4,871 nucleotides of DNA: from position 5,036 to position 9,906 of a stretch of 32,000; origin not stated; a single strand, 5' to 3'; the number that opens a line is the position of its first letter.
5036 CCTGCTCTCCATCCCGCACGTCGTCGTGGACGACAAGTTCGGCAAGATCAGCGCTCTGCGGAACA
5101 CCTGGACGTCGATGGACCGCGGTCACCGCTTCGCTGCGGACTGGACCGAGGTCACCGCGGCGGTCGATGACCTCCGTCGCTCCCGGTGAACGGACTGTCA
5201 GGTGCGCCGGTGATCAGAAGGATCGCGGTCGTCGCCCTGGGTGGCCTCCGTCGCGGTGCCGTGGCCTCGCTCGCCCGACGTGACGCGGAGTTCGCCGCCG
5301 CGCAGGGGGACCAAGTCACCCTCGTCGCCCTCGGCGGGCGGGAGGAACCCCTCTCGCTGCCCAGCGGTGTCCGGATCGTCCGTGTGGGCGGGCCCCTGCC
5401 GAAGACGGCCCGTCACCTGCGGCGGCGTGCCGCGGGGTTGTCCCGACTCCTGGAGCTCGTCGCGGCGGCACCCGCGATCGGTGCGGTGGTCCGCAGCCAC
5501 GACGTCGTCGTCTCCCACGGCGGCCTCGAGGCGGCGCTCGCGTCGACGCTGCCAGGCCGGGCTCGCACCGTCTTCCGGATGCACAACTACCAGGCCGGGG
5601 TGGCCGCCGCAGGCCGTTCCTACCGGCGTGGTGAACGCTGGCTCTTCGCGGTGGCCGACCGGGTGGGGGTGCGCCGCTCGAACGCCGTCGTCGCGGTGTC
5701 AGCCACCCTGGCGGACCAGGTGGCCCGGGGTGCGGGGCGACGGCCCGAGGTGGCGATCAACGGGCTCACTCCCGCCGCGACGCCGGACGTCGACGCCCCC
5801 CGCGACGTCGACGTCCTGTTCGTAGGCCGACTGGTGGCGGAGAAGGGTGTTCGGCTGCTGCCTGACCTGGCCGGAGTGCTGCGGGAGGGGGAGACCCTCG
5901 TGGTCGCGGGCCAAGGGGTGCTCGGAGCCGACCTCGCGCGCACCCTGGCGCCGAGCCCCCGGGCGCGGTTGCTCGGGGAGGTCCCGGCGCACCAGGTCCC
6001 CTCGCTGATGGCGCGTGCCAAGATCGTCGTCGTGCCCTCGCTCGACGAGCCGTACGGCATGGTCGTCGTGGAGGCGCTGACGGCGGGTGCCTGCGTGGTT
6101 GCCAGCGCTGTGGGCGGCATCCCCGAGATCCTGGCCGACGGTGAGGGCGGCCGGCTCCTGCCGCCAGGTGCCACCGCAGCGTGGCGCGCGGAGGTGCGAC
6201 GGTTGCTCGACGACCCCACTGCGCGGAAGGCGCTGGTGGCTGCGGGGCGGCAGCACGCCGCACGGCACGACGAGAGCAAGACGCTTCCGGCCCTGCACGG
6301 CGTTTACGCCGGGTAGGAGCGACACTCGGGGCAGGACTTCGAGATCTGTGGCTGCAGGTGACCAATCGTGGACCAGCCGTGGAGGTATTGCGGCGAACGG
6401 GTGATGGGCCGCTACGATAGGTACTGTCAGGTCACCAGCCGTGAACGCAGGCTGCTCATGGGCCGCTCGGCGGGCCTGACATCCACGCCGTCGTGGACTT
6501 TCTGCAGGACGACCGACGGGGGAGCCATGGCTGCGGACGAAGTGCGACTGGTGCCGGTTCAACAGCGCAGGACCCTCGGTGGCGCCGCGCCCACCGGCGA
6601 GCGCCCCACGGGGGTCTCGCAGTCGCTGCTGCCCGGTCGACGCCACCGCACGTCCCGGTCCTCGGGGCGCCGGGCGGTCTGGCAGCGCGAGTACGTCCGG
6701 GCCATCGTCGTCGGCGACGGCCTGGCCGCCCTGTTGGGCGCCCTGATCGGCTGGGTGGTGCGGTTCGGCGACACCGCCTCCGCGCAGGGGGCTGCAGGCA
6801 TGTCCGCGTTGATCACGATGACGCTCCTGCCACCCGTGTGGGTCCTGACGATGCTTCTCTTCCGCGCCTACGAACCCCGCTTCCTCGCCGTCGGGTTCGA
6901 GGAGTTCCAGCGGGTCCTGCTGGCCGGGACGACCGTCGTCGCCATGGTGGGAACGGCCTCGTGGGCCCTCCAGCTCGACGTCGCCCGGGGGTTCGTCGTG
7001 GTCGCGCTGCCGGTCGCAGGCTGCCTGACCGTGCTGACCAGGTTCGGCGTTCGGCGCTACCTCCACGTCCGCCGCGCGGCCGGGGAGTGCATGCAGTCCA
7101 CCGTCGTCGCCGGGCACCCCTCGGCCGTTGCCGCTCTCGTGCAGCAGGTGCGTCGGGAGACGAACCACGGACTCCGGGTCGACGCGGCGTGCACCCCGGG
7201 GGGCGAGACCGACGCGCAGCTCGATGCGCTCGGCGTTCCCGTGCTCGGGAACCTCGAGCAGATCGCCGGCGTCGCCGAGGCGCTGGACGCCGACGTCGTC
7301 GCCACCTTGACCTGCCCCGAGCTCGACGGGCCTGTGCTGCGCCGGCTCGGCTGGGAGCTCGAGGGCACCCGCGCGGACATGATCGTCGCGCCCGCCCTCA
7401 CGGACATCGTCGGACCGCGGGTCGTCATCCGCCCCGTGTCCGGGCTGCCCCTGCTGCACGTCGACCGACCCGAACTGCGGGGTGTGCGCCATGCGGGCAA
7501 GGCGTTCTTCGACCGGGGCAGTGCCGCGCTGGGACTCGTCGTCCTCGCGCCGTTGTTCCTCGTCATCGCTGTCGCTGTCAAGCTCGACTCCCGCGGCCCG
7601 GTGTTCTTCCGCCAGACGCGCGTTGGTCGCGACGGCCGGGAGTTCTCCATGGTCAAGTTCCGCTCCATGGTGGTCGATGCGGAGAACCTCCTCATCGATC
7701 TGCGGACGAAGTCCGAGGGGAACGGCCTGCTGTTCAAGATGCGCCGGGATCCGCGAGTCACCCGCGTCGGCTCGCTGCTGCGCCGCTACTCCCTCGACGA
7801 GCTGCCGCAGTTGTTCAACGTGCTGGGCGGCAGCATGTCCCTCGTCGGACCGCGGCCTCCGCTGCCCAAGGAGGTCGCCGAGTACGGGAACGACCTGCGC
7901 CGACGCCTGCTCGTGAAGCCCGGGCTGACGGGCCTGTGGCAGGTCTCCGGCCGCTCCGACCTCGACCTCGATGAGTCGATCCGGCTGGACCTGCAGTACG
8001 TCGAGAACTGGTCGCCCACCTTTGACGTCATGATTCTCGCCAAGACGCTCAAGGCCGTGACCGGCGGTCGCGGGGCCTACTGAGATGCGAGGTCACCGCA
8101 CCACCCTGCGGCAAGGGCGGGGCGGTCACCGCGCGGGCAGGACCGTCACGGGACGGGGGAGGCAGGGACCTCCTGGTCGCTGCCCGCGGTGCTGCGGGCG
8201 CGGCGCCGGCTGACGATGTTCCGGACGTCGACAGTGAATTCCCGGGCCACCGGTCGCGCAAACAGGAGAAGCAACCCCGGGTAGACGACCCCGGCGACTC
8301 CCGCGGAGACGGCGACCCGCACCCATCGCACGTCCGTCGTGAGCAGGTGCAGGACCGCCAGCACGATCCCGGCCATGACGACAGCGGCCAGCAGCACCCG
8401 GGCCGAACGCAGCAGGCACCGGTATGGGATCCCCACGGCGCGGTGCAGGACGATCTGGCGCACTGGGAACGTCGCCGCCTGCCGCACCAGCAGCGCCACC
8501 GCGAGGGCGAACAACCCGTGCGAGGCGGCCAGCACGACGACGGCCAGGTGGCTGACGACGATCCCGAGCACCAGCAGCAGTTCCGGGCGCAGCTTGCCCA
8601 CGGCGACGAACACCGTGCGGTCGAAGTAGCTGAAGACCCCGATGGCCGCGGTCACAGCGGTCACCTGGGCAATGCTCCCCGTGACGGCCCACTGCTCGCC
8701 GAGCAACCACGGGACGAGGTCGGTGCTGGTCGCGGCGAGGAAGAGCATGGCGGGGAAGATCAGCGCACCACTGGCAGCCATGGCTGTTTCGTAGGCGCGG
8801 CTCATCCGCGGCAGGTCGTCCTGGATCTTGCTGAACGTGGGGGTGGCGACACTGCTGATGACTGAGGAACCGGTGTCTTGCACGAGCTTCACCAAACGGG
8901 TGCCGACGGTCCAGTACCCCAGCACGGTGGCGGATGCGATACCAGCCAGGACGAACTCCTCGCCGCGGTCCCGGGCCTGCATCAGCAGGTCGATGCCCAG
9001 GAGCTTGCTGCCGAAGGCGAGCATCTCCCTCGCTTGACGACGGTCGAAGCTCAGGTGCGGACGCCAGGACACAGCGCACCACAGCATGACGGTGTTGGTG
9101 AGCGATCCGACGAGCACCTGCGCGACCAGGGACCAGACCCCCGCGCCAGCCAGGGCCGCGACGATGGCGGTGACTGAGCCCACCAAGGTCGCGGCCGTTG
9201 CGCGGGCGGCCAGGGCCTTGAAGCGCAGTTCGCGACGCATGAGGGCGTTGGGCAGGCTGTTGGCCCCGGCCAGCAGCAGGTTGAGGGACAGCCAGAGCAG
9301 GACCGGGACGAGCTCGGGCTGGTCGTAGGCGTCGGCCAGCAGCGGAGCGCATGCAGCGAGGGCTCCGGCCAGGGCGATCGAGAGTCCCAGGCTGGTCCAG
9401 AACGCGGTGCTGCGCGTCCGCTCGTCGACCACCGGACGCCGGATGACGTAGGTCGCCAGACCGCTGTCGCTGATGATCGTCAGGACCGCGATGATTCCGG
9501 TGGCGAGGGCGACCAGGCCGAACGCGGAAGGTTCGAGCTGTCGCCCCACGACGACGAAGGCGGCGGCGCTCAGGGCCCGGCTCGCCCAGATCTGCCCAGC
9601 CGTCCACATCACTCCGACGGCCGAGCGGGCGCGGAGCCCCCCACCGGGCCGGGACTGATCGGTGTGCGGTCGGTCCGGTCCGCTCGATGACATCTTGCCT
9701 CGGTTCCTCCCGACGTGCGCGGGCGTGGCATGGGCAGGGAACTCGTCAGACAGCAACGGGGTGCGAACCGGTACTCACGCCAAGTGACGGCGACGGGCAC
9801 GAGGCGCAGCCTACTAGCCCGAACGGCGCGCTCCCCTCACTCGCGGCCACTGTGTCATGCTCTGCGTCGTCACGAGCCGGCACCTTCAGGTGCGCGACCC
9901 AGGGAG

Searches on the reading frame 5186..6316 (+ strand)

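Call 16: search_protein_families(library=pfam, proteins=[window:5186-6316:+], max_evalue=0.001)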
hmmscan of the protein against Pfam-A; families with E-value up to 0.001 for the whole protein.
window:5186-6316:+ (376 aa): 5 families
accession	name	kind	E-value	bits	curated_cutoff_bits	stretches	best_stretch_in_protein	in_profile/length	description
PF00534.26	Glycos_transf_1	-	3e-28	98.9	26.4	1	208-356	16-171/172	Glycosyl transferases group 1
PF13692.12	Glyco_trans_1_4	-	3.7e-27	95.8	27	1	209-343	3-142/142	Glycosyl transferases group 1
PF13439.12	Glyco_transf_4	-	1.6e-10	41.7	28.5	1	34-193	12-165/170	Glycosyltransferase Family 4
PF13524.12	Glyco_trans_1_2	-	5.8e-09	36.5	25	1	259-361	28-132/144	Glycosyl transferase-like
PF20706.3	GT4-conflict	-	3.4e-07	30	26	1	22-358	10-372/385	Family 4 Glycosyltransferase in conflict systems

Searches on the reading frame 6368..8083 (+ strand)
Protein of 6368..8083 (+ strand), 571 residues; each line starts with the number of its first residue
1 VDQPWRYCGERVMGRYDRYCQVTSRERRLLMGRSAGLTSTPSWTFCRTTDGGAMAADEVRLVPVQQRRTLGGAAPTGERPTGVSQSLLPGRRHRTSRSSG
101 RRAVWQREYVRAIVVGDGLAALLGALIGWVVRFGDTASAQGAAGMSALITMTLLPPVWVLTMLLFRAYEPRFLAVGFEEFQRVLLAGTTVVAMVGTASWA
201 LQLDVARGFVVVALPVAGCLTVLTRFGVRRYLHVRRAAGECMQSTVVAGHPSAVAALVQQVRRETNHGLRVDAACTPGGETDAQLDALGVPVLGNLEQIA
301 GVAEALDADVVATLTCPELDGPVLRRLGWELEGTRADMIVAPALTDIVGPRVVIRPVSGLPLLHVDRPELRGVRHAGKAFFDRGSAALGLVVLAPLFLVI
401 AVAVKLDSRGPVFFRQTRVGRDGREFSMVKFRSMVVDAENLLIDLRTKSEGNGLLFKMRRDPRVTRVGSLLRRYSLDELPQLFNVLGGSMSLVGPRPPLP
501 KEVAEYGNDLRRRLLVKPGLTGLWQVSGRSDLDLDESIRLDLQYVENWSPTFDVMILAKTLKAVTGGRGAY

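Call 16: search_protein_families(library=pfam, proteins=[window:6368-8083:+], max_evalue=0.001)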
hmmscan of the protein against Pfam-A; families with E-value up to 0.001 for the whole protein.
window:6368-8083:+ (571 aa): 2 families
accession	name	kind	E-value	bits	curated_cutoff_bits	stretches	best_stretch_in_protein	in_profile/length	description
PF02397.22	Bac_transf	-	4.4e-67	225.5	27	1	378-564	1-177/179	Bacterial sugar transferase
PF13727.12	CoA_binding_3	-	2.1e-07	31.5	25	1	167-307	5-141/175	CoA-binding domain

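Call 48: search_protein_families(library=ncbifam, proteins=[window:6368-8083:+], max_evalue=0.01)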
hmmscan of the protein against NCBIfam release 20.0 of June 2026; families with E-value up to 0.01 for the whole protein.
window:6368-8083:+ (571 aa): 10 families
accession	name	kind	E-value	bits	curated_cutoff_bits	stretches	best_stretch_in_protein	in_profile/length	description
TIGR03025.1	EPS_sugtrans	subfamily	1e-120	404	295.55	1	123-571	9-445/445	exopolysaccharide biosynthesis polyprenyl glycosylphosphotransferase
TIGR03023.1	WcaJ_sugtrans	equivalog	1.7e-95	321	410.75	1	117-571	3-453/453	undecaprenyl-phosphate glucose phosphotransferase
TIGR03022.1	WbaP_sugtrans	subfamily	1.2e-89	301.6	403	1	151-571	31-456/456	undecaprenyl-phosphate galactose phosphotransferase WbaP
NF041877.1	EPS_EpsZ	equivalog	2.4e-75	254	800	1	371-570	259-458/459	exopolysaccharide biosynthesis polyisoprenyl-phosphate hexose-1-phosphate transferase EpsZ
NF052601.1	undeca_RfbP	equivalog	8.9e-60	202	330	1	378-564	45-235/244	undecaprenyl-phosphate galactose phosphotransferase family protein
TIGR03013.1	EpsB_2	subfamily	2.1e-52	178.7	393.35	1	146-570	30-442/443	TIGR03013 family XrtA/PEP-CTERM system glycosyltransferase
NF011751.0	PRK15204.1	equivalog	3.7e-46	157.7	907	1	378-571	280-476/476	undecaprenyl-phosphate galactose phosphotransferase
NF007518.0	PRK10124.1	equivalog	1.7e-45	155.6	684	1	190-560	92-453/464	undecaprenyl-phosphate glucose phosphotransferase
NF050817.1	PolSacchBiosHfsE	equivalog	6.4e-36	124.1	750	1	386-569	280-464/467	polysaccharide biosynthesis protein HfsE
NF045514.1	glycotran_HepC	equivalog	2.3e-23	82.6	140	1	378-497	117-211/220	heterocyst development glycosyltransferase HepC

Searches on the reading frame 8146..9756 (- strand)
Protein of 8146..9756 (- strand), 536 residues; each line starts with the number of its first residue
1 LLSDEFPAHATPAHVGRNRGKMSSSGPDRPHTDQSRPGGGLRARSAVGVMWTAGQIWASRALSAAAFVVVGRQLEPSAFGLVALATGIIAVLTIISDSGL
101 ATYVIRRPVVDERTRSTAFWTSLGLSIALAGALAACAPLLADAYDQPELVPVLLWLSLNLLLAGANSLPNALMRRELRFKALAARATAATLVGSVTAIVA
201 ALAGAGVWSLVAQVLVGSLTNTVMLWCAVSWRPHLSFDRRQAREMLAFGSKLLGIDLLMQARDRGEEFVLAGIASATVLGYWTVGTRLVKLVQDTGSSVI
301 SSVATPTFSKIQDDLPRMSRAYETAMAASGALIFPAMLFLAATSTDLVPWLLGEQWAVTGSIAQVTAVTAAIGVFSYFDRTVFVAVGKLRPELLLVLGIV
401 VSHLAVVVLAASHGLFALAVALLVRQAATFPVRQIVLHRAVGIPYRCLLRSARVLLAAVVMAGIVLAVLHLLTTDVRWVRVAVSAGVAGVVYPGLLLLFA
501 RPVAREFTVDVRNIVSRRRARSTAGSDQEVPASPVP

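Call 16: search_protein_families(library=pfam, proteins=[window:8146-9756:-], max_evalue=0.001)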
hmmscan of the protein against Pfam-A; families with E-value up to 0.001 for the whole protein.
window:8146-9756:- (536 aa): 2 families
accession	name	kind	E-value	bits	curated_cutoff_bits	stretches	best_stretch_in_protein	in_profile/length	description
PF13440.11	Polysacc_synt_3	-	3.2e-79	266.7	23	1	69-357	1-289/293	Polysaccharide biosynthesis protein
PF01943.22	Polysacc_synt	-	1.5e-30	107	28.2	1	48-312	4-274/274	Polysaccharide biosynthesis protein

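Call 48: search_protein_families(library=ncbifam, proteins=[window:8146-9756:-], max_evalue=0.01)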
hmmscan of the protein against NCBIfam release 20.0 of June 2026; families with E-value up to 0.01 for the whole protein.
window:8146-9756:- (536 aa): 3 families
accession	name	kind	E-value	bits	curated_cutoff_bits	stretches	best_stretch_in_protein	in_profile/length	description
NF058658.1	Oglyco_Wzx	exception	2.4e-52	178.6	720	1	41-499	6-463/478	O-glycosylation flippase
NF007773.0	PRK10459.1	equivalog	8.5e-52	176.7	273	1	42-517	4-481/492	MOP flippase family protein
NF047674.1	TeichurnBiosyTuaB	equivalog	1.1e-39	136.8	580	1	47-496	10-466/469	teichuronic acid biosynthesis protein TuaB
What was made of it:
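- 8146..9756 (-): Wzx-type MOP flippase (Polysacc_synt_3). calls 16, 48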
